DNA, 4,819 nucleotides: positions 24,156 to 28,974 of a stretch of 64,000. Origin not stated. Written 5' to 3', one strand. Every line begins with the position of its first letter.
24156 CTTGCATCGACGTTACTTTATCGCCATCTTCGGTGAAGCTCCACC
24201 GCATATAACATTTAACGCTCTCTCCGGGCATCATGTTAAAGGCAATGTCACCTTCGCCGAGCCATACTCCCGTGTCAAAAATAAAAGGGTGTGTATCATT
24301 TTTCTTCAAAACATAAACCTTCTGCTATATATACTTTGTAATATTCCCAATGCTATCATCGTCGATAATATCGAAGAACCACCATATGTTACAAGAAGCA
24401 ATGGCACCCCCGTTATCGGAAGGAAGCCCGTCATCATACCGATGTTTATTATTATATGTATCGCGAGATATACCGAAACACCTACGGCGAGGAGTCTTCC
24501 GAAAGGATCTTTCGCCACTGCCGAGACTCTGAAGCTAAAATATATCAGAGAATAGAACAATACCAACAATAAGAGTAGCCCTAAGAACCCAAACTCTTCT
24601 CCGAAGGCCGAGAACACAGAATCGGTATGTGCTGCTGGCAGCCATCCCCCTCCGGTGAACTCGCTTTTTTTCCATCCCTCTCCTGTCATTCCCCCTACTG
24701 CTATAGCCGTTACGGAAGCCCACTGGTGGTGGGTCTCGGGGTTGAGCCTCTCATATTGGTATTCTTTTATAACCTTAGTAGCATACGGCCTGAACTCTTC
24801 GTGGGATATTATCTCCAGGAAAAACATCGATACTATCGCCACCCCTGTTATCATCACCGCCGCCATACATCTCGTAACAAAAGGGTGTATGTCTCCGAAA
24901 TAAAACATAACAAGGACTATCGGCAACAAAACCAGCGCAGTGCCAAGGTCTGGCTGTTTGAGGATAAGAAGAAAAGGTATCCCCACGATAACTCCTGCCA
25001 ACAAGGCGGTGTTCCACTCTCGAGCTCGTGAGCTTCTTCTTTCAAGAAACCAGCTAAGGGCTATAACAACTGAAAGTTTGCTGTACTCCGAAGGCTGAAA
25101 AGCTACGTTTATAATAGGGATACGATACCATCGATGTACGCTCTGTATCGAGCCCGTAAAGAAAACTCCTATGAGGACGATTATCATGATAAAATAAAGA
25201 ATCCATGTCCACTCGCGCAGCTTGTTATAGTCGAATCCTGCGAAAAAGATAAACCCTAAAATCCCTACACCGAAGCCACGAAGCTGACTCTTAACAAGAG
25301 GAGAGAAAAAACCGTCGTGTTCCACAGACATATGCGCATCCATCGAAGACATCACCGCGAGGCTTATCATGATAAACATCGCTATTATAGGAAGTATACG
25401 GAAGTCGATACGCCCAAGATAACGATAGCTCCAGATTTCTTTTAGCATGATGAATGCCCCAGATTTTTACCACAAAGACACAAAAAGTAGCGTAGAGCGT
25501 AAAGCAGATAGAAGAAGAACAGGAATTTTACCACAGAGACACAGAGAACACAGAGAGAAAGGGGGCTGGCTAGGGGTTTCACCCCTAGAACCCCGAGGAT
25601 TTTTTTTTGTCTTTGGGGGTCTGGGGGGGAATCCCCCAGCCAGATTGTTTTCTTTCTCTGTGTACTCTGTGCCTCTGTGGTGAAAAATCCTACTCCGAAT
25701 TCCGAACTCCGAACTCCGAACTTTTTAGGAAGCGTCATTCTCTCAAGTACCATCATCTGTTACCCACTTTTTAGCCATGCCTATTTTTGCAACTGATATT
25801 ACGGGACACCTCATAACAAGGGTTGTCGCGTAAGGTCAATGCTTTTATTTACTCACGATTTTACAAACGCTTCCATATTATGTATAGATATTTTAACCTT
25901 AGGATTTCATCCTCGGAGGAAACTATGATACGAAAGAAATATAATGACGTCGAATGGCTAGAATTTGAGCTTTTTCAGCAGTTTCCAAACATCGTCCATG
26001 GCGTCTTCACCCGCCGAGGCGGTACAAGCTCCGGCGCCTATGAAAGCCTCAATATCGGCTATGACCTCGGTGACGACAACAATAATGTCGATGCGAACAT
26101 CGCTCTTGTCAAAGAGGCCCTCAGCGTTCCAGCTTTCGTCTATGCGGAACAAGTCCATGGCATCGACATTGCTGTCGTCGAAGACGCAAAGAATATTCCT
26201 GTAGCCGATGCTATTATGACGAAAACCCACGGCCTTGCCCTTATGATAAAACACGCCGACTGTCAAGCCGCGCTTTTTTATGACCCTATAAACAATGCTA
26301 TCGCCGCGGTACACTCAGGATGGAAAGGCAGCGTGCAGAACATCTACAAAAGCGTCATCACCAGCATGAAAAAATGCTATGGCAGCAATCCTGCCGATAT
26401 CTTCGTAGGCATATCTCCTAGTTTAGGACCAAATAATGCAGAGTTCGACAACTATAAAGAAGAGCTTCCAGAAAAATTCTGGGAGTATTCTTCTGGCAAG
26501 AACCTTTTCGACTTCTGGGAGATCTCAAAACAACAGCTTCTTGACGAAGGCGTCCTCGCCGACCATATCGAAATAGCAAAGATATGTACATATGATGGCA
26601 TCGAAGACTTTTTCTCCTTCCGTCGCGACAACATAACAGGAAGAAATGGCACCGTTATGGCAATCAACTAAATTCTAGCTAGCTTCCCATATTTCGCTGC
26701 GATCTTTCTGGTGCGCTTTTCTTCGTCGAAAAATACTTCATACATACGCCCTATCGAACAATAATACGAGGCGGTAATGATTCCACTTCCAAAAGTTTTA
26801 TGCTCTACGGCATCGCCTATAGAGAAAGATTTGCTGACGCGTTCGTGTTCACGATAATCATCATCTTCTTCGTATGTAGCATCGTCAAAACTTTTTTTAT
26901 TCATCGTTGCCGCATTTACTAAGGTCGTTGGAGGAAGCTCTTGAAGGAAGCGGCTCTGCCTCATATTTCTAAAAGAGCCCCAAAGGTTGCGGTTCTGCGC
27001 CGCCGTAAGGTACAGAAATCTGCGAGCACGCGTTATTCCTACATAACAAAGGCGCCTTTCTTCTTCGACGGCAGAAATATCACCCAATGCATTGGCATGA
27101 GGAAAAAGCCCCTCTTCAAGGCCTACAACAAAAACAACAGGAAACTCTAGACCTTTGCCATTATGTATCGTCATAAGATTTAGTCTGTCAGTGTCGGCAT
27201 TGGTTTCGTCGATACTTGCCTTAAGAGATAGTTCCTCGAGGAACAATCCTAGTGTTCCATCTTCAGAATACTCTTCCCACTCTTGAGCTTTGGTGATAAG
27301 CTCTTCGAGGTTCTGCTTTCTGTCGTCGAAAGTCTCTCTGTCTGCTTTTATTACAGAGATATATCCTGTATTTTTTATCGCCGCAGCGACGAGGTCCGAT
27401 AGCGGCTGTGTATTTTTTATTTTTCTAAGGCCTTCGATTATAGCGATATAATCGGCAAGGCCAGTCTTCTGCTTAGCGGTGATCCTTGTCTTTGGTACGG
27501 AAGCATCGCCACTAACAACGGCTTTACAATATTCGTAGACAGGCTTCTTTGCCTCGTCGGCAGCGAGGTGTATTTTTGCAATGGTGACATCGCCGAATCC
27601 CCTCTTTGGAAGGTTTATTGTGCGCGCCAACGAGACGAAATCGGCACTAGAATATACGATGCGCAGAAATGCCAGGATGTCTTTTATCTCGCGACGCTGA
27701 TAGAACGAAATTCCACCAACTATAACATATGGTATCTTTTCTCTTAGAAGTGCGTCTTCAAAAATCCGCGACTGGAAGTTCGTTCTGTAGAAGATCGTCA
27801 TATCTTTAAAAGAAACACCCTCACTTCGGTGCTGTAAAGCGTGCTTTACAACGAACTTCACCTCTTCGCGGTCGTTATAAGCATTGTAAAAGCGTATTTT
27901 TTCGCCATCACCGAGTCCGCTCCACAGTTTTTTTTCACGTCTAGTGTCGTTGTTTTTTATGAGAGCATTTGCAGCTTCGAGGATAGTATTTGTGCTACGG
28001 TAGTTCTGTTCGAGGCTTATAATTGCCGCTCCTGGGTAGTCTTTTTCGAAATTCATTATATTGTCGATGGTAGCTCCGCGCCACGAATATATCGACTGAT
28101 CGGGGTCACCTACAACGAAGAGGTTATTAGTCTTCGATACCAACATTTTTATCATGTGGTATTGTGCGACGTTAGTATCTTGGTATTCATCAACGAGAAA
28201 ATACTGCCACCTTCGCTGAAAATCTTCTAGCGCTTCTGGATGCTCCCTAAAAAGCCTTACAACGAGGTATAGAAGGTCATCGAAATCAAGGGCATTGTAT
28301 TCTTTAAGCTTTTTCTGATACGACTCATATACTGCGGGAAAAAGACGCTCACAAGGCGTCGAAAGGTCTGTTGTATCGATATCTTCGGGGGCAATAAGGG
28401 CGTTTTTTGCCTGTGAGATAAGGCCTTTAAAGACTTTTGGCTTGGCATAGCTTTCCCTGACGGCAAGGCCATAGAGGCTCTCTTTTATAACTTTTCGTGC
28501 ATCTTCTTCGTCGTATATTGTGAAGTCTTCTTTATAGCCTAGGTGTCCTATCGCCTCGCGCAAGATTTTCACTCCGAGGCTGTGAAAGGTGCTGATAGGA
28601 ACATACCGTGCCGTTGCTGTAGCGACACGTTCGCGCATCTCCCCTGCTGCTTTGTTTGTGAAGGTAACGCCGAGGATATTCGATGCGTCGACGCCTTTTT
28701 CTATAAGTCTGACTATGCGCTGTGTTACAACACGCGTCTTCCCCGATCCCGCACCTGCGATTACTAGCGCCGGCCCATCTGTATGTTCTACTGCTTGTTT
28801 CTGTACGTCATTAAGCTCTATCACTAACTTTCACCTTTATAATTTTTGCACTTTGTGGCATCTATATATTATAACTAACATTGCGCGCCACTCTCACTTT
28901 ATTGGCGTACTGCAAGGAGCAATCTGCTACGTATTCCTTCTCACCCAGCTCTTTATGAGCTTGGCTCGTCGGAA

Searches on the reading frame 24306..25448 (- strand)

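Call 48: search_protein_families(library=ncbifam, proteins=[window:24306-25448:-], max_evalue=1e-10)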
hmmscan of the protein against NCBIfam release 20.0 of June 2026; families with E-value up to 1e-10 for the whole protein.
window:24306-25448:- (380 aa): 6 families
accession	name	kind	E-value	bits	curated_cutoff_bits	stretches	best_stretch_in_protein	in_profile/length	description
TIGR02210.1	rodA_shape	equivalog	8e-82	275.2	336.7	1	21-377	7-356/357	rod shape-determining protein RodA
TIGR02614.1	ftsW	equivalog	1.8e-63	214.8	337.5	1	17-375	3-355/357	putative lipid II flippase FtsW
TIGR02615.1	spoVE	exception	2.5e-49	168.7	448.8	1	15-373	1-352/354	stage V sporulation protein E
NF037961.1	RodA_shape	subfamily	9.9e-46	156.9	150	2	241-375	275-409/415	rod shape-determining protein RodA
NF008060.0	PRK10794.1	equivalog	1.1e-45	156.2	590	1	24-379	21-365/370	peptidoglycan glycosyltransferase MrdB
NF008042.0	PRK10774.1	equivalog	1.4e-29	103.3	493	1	76-373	97-388/405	cell division protein FtsW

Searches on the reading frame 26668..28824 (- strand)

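Call 48: search_protein_families(library=ncbifam, proteins=[window:26668-28824:-], max_evalue=1e-10)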
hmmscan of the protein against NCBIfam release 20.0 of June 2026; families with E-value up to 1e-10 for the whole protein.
window:26668-28824:- (718 aa): 14 families
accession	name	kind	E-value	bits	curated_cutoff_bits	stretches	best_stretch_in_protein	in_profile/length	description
TIGR01073.1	pcrA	equivalog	1e-226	754.7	911.2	1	3-711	4-720/725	DNA helicase PcrA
NF008743.0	PRK11773.1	equivalog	1.3e-186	622.1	965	1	3-716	9-718/720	DNA helicase II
TIGR01074.1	rep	equivalog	5.5e-185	616.4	951.45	1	4-644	2-647/668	DNA helicase Rep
TIGR01075.1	uvrD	equivalog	1.6e-178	595.3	1144.45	1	3-715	4-714/715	DNA helicase II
NF008172.0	PRK10919.1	equivalog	5.9e-148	494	1168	1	3-636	2-639/673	DNA helicase Rep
TIGR02785.1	addA_Gpos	equivalog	2.5e-62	211.1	707.65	3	332-570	569-806/1234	helicase-exonuclease AddAB subunit AddA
NF008276.0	PRK11054.1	equivalog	1.7e-47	162.3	543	2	138-302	368-529/684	DNA helicase IV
TIGR00609.1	recB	equivalog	8.8e-43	146.6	696.05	1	165-293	329-459/1175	exodeoxyribonuclease V subunit beta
TIGR02784.1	addA_alphas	equivalog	1.1e-36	126.6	860.75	2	15-74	9-68/1138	double-strand break repair helicase AddA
NF010485.0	PRK13909.1-2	equivalog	4.6e-35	121.1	650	2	166-567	288-630/909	RecB-like helicase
NF010487.0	PRK13909.1-4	equivalog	1.6e-32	112.7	759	1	167-389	286-525/924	RecB-like helicase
NF008128.0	PRK10876.1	equivalog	4.4e-20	71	1697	1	164-293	334-465/1181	exodeoxyribonuclease V subunit beta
NF010484.0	PRK13909.1-1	equivalog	1.4e-17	62.8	1074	0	22-67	11-56/945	RecB-like helicase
NF010486.0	PRK13909.1-3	equivalog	2.9e-14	52.1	1109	0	22-68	11-57/921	RecB-like helicase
